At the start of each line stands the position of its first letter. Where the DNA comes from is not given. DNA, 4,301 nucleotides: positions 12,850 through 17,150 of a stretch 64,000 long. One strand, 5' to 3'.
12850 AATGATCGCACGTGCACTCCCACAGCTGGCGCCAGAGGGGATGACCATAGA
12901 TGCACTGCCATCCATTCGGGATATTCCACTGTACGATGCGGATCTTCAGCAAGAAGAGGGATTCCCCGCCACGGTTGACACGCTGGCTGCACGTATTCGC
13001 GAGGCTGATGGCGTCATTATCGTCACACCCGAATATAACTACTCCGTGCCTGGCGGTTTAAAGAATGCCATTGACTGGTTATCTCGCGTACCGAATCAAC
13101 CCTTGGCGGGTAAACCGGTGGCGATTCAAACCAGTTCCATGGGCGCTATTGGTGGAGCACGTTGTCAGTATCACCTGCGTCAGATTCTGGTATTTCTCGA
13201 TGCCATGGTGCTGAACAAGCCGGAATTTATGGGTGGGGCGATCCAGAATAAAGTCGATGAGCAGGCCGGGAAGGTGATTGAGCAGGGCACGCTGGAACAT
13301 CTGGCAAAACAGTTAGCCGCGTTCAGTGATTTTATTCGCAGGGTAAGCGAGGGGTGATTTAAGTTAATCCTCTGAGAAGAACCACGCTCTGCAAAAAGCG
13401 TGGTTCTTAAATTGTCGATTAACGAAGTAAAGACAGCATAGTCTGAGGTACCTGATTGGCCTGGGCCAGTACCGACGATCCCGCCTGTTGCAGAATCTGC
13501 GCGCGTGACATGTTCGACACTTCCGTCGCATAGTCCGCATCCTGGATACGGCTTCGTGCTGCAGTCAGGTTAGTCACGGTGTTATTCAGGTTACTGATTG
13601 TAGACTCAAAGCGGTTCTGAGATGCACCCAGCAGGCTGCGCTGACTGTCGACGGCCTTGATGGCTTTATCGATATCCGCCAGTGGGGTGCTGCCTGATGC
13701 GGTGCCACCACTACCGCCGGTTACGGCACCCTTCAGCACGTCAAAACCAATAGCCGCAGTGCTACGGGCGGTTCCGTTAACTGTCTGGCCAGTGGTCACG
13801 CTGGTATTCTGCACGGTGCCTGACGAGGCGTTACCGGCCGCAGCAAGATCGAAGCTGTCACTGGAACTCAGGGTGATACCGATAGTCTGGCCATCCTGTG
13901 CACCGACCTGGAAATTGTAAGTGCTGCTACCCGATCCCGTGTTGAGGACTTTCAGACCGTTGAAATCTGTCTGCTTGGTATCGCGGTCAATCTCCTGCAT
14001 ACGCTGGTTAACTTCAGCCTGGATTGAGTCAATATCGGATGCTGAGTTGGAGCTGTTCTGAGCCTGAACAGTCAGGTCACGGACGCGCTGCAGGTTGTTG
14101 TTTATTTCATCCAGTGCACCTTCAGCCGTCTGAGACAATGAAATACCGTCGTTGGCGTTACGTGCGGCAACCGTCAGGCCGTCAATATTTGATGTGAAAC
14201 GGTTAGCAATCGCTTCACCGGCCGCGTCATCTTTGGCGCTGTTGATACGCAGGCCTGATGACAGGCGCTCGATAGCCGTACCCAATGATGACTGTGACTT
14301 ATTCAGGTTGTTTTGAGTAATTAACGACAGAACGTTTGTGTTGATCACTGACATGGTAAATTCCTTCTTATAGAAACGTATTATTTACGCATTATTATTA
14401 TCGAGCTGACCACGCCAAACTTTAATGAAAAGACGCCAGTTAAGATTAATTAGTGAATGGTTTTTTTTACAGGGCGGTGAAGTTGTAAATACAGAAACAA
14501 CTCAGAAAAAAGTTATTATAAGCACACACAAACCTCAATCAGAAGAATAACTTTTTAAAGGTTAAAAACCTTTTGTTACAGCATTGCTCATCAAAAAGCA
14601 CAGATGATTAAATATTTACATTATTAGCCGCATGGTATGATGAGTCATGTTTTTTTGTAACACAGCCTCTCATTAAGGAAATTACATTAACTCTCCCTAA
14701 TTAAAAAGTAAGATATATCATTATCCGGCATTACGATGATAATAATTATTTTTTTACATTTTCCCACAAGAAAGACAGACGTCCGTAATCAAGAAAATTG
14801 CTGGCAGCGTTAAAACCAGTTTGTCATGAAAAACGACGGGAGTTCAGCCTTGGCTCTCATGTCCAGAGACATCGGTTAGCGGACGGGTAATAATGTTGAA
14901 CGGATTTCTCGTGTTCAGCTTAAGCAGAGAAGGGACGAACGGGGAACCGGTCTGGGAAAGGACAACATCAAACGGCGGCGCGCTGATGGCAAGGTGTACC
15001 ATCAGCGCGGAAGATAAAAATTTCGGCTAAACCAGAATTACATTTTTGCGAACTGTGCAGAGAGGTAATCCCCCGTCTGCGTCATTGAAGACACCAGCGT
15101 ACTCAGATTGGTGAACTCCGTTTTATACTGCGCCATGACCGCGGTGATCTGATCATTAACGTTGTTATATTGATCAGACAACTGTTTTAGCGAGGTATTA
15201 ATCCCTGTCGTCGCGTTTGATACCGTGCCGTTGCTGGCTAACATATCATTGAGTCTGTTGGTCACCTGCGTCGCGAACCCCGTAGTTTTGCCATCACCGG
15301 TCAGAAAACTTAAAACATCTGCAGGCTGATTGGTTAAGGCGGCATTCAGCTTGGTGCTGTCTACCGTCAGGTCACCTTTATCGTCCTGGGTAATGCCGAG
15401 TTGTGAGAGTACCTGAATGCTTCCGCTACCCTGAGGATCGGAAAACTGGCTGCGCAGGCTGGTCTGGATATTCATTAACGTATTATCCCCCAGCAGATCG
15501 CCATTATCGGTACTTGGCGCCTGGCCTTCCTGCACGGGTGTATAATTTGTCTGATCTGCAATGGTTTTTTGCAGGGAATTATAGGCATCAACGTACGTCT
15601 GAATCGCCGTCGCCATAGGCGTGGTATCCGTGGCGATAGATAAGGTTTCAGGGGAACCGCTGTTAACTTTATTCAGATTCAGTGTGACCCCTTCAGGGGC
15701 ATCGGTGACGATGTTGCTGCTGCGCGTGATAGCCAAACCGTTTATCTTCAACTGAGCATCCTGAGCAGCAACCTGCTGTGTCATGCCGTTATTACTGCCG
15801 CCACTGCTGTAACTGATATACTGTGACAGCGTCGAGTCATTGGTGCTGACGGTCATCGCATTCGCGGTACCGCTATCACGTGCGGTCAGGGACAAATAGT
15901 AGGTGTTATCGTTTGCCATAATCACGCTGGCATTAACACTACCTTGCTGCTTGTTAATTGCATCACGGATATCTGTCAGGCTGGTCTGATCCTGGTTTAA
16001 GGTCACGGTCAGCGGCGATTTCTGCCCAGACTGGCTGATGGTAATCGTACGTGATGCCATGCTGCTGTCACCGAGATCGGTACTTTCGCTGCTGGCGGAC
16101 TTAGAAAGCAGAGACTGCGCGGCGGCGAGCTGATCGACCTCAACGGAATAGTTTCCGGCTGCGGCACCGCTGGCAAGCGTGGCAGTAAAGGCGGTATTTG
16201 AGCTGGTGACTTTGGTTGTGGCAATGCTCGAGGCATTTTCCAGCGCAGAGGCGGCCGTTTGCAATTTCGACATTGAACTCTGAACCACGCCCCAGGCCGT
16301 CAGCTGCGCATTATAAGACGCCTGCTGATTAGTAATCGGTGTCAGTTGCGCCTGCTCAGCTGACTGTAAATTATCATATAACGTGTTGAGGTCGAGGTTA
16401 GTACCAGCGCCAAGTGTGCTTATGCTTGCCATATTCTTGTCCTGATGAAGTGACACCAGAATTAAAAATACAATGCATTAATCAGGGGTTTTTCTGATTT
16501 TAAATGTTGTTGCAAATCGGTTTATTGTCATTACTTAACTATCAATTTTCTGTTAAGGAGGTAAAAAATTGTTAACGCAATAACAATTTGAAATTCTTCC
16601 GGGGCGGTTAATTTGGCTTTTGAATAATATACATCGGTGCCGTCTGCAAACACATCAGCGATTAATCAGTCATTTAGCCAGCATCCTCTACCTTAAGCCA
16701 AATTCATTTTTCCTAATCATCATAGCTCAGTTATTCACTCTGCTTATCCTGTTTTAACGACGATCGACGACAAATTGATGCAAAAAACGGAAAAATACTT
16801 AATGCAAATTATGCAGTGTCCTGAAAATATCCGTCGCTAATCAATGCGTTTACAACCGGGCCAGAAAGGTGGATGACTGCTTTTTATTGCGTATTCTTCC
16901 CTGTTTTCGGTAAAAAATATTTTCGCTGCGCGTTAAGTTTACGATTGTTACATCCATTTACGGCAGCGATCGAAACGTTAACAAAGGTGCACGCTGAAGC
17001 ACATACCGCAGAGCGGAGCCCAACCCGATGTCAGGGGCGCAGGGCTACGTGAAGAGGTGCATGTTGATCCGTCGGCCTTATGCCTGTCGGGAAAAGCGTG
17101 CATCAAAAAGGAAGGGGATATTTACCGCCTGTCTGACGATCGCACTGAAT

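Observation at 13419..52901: Two diverged short flagellin paralogues, each with its own sigma-28 promoter, in inverted orientation 37.6 kb apart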

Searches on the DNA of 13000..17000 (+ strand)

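Call 7: search_dna_similar(query=window:13000-17000:+, collection=plasmids, mode=near, max_rows=10)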
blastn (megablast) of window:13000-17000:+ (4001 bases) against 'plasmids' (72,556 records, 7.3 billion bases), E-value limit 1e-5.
Records with a match: 25; places in all: 25; records where one place covers at least 80% of the query: 15.
Best place of each record, by identity: >=99% 6; 95-99% 9; 80-90% 9; 60-80% 1.
By first word of the organism name: Pantoea 24; Escherichia 1.
By predicted mobility (MOB-suite, as given by PLSDB): non-mobilizable 25.
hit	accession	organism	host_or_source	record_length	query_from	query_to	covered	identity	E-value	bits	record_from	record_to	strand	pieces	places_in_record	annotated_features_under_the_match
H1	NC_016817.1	Pantoea ananatis LMG 5342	-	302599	1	4001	100%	99.8%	0e+0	7339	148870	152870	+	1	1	fliD: flagellar filament capping protein FliD | flagellin | NADPH-dependent FMN reductase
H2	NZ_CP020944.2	Pantoea ananatis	Allium cepa,tissue sample,Toombs County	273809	1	4001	100%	99.2%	0e+0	7217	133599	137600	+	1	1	fliD: flagellar filament capping protein FliD | flagellin | NADPH-dependent FMN reductase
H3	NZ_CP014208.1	Pantoea ananatis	rice,Whole organism,environmental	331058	1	4001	100%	99.2%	0e+0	7203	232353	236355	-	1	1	fliD: flagellar filament capping protein FliD | flagellin | NADPH-dependent FMN reductase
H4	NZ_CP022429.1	Pantoea ananatis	rice,cell culture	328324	1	4001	100%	99.1%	0e+0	7184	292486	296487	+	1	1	fliD: flagellar filament capping protein FliD | flagellin | NADPH-dependent FMN reductase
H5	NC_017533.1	Pantoea ananatis AJ13355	-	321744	1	4001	100%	99.0%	0e+0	7167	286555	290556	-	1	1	fliD: flagellar filament capping protein FliD | flagellin | NADPH-dependent FMN reductase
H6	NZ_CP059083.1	Pantoea ananatis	Allium cepa,onion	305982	1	4001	100%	99.0%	0e+0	7167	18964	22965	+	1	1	fliD: flagellar filament capping protein FliD | flagellin | NADPH-dependent FMN reductase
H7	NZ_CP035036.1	Pantoea ananatis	tissue sample,sugarcane root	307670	1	4001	100%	99.0%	0e+0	7162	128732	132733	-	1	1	fliD: flagellar filament capping protein FliD | flagellin | NADPH-dependent FMN reductase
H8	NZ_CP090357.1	Pantoea ananatis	mixed culture,plant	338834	1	4001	100%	99.0%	0e+0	7162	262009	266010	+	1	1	fliD: flagellar filament capping protein FliD | flagellin | NADPH-dependent FMN reductase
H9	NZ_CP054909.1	Pantoea ananatis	-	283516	1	4001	100%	99.0%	0e+0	7156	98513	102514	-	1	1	fliD: flagellar filament capping protein FliD | flagellin | NADPH-dependent FMN reductase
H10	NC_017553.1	Pantoea ananatis PA13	-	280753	1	4001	100%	98.9%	0e+0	7134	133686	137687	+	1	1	fliD: flagellar filament capping protein FliD | flagellin | NADPH-dependent FMN reductase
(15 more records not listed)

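Call 28: search_dna_similar(query=window:13380-14520:-, collection=plasmids, mode=near, max_rows=60)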
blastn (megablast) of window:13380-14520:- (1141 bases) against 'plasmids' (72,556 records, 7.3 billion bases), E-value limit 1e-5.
Records with a match: 19; places in all: 19; records where one place covers at least 80% of the query: 16.
Best place of each record, by identity: >=99% 8; 95-99% 2; 90-95% 5; 80-90% 3; 60-80% 1.
By first word of the organism name: Pantoea 18; Escherichia 1.
By predicted mobility (MOB-suite, as given by PLSDB): non-mobilizable 19.
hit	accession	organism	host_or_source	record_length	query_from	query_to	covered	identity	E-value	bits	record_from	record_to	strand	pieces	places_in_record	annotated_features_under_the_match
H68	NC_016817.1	Pantoea ananatis LMG 5342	-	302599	1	1141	100%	100.0%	0e+0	2108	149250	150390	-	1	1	flagellin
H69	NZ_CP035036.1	Pantoea ananatis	tissue sample,sugarcane root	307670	1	1141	100%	99.7%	0e+0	2091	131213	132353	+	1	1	flagellin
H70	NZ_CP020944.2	Pantoea ananatis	Allium cepa,tissue sample,Toombs County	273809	1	1141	100%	99.5%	0e+0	2074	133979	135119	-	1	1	flagellin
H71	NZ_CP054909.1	Pantoea ananatis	-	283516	1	1141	100%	99.4%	0e+0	2069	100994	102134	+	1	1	flagellin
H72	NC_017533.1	Pantoea ananatis AJ13355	-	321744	1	1141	100%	99.1%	0e+0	2052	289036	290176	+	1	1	flagellin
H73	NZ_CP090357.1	Pantoea ananatis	mixed culture,plant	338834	1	1141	100%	99.1%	0e+0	2052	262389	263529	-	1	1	flagellin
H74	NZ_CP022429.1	Pantoea ananatis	rice,cell culture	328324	1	1141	100%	99.0%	0e+0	2047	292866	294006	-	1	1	flagellin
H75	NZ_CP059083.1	Pantoea ananatis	Allium cepa,onion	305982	1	1141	100%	99.0%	0e+0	2047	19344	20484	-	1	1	flagellin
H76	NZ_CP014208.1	Pantoea ananatis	rice,Whole organism,environmental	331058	1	1141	100%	98.9%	0e+0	2036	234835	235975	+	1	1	flagellin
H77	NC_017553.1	Pantoea ananatis PA13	-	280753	1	1141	100%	98.8%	0e+0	2030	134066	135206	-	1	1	flagellin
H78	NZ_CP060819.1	Pantoea ananatis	Laodelphax striatellus,cell ...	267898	2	1141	100%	94.8%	0e+0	1777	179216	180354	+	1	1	flagellin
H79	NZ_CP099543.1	Pantoea ananatis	Oryza sativa,cell culture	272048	2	1141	100%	94.8%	0e+0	1777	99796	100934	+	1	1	flagellin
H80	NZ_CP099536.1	Pantoea ananatis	Oryza sativa,cell culture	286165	2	1141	100%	94.8%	0e+0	1777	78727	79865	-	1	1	flagellin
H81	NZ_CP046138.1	Pantoea sp. RSPAM1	Oryza sativa,Whole organism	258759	2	1141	100%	94.8%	0e+0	1777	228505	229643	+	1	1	flagellin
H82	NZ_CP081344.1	Pantoea ananatis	whole organism,rice leaf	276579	2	1141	100%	94.7%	0e+0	1772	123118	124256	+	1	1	flagellin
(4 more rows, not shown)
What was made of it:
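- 13419..14354 (-): Flagellin copy 1 (LPP-1 core fliC, 311 aa). Annotated as intact flagellin in all 15 P. ananatis-type LPP-1 plasmids (call 28).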

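Call 33: get_annotated_region(hit=H78, flank=6000)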
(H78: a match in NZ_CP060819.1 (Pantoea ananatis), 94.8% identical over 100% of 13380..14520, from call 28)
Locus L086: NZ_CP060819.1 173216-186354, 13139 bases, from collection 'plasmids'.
description: Pantoea ananatis strain Lstri plasmid pLs, complete sequence
organism: Pantoea ananatis (NCBI taxid 553)
taxonomy: Bacteria; Pseudomonadota; Gammaproteobacteria; Enterobacterales; Erwiniaceae; Pantoea; Pantoea ananatis
host: -; source: Laodelphax striatellus,cell culture,whole body; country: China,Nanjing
typing (MOB-suite, as given by PLSDB): non-mobilizable; replicon rep_cluster_1232
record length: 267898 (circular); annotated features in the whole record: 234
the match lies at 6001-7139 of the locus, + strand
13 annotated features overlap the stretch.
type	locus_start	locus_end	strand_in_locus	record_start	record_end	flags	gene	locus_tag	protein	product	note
CDS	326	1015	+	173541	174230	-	rutR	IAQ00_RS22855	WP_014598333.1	HTH-type transcriptional regulator RutR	GO:0045892 - negative regulation of DNA-templated transcription [Evidence IEA]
CDS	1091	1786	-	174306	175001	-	-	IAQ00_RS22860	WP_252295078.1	hypothetical protein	-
CDS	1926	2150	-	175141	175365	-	-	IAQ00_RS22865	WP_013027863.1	KTSC domain-containing protein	-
CDS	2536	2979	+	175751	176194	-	-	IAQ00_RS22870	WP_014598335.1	antitoxin Xre/MbcA/ParS toxin-binding domain-containing protein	-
CDS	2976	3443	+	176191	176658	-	-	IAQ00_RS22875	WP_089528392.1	RES family NAD+ phosphorylase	-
CDS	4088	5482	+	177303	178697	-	fliD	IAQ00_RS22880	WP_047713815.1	flagellar filament capping protein FliD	GO:0007155 - cell adhesion [Evidence IEA]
CDS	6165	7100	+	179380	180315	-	-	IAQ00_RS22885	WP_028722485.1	flagellin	GO:0071973 - bacterial-type flagellum-dependent cell motility [Evidence IEA]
CDS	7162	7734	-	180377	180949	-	-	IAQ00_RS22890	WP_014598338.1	NADPH-dependent FMN reductase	-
CDS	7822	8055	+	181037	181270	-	-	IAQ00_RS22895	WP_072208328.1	DUF333 domain-containing protein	-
CDS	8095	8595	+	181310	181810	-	-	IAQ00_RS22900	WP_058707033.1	N-acetyltransferase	-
CDS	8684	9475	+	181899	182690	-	-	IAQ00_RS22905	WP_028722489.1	MBL fold metallo-hydrolase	-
CDS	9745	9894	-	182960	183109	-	-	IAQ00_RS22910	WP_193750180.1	hypothetical protein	-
CDS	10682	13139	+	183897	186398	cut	-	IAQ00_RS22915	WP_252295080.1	glucan 1,4-alpha-glucosidase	GO:0009251 - glucan catabolic process [Evidence IEA]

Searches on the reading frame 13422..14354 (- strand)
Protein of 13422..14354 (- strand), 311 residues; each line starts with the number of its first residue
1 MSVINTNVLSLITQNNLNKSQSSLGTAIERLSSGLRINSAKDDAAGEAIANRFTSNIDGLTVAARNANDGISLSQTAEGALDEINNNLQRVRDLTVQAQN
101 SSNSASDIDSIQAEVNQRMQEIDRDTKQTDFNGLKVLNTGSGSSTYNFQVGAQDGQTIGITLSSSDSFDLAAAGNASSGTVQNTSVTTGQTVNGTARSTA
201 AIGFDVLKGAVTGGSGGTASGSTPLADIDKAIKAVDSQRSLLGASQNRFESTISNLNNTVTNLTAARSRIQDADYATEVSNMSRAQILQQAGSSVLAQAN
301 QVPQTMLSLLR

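Call 19: find_related_loci(query=window:13422-14354:-, collection=genome_contigs, flank=8000)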
Query window:13422-14354:- (311 aa) in genome_contigs; peptide patterns used: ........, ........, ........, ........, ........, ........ (x = any residue, [..] = any of these).
600 stretches matched a pattern (row limit reached: there are more); 261 encode a relative of the query (tblastn E <= 1e-3); the best 80 are kept; 79 distinct loci.
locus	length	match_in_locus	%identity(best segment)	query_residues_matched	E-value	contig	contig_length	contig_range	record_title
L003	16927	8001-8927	91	1-311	1e-171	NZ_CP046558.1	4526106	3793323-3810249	Pantoea stewartii subsp. stewartii strain ATCC 8199 chromosome, complete genome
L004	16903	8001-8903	81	1-311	1e-150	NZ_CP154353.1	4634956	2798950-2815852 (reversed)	Enterobacter adelaidei strain ECC3473 chromosome, complete genome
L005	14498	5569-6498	80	1-311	4e-151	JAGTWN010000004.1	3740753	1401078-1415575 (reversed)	Candidatus Pantoea haifensis isolate EnvH contig_3, whole genome shotgun sequence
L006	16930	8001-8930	73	1-311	1e-144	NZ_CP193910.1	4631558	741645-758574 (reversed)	Pantoea allii strain LMG24248 chromosome, complete genome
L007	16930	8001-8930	72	1-311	2e-142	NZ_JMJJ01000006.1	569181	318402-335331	Pantoea ananatis LMG 2665 Contig6, whole genome shotgun sequence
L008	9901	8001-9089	66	9-311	4e-133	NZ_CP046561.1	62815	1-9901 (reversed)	Pantoea stewartii subsp. stewartii strain ATCC 8199 plasmid p3, complete sequence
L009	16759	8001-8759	88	1-253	2e-131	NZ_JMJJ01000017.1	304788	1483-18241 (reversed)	Pantoea ananatis LMG 2665 plasmid pPANA1, whole genome shotgun sequence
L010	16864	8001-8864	67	1-311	2e-124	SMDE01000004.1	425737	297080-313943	Phytobacter diazotrophicus strain DSM 17806 Ga0244675_104, whole genome shotgun sequence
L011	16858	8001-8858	68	1-311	5e-123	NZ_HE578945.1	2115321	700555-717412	Phytobacter massiliensis JC163 strain type strain: JC163, whole genome shotgun sequence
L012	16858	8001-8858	68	1-311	5e-122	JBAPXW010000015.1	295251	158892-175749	MAG: Leclercia sp. isolate MFD00208_ilm_asm_bin2 k127_165575, whole genome shotgun sequence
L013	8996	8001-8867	67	1-310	2e-120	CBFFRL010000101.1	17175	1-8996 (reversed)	Phytobacter sp. V69 genome assembly, contig: NODE_101_length_17175_cov_44.297988, whole genome shotgun sequence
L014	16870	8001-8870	66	1-311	1e-118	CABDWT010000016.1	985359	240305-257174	Phytobacter ursingii strain ATCC27989T genome assembly, contig: ATCC27989T_contig_6, whole genome shotgun sequence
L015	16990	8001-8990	63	1-311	5e-118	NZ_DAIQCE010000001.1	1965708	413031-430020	MAG: Leclercia sp. isolate CTOTU48187 NODE_1_length_1965708_cov_27.217610, whole genome shotgun sequence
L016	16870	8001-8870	67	1-311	6e-118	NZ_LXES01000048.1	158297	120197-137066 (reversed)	Enterobacter soli ATCC BAA-2102 Sequence00048, whole genome shotgun sequence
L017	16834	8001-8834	64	1-304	2e-111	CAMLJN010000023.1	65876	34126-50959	MAG: uncultured Buttiauxella sp. isolate SRR12181029_bin.1_metawrap_v1.3.0_MAG genome assembly, contig: ERZ12593168_46,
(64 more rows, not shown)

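Call 50: search_protein_families(library=pfam, proteins=[window:13422-14354:-])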
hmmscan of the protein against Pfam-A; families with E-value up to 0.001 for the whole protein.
window:13422-14354:- (311 aa): 2 families
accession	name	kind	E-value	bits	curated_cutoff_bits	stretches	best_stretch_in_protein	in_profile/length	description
PF00669.25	Flagellin_N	-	7.5e-40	136.6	26.6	1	4-138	1-135/139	Bacterial flagellin N-terminal helical region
PF00700.27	Flagellin_C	-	2.2e-31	108.5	23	1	226-310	2-86/86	Bacterial flagellin C-terminal helical region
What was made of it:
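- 13419..14354 (-): Pfam Flagellin_N and Flagellin_C (call 50).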

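Call 51: search_solved_structures(query=window:13422-14354:-, max_evalue=1e-20)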
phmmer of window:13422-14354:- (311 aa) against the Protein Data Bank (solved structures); distinct sequences matched with E-value up to 1e-20: 64 (the best 60 are shown).
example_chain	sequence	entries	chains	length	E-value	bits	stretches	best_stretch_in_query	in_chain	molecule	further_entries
6jy0_A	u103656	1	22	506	2.9e-97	328.5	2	2-223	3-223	Flagellin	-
9iwq_A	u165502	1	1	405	3.4e-96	325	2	2-241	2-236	Flagellin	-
9gnz_A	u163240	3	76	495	9e-95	320.4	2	2-287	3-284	Flagellin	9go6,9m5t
8fml_B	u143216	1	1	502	1.3e-94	319.9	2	2-285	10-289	Flagellin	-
1ucu_A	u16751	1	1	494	2.8e-94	318.8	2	2-287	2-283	phase 1 Flagellin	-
3a5x_A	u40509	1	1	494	7.3e-94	317.4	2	2-287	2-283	Flagellin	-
9atb_A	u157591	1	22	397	2e-91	309.4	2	2-226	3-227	Flagellin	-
9m67_A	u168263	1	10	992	6.1e-91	307.8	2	2-287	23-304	Flagellin,Flagellar hook-associated protein 2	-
9ofn_1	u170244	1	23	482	3.6e-90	305.3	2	2-208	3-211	FliC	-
7sqd_A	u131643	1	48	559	1.9e-88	299.7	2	2-192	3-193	Flagellin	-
7sn7_A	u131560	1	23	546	2.1e-88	299.5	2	3-245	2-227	Flagellin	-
7sqj_A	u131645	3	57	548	2.5e-88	299.2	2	2-245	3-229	Flagellin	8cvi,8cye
7sn4_A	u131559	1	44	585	3.8e-87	295.4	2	2-204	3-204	Flagellin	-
8cxm_Z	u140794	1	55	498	7.4e-86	291.2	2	2-229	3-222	Flagellin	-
9n59_A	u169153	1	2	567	4.9e-85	288.5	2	1-193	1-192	Flagellin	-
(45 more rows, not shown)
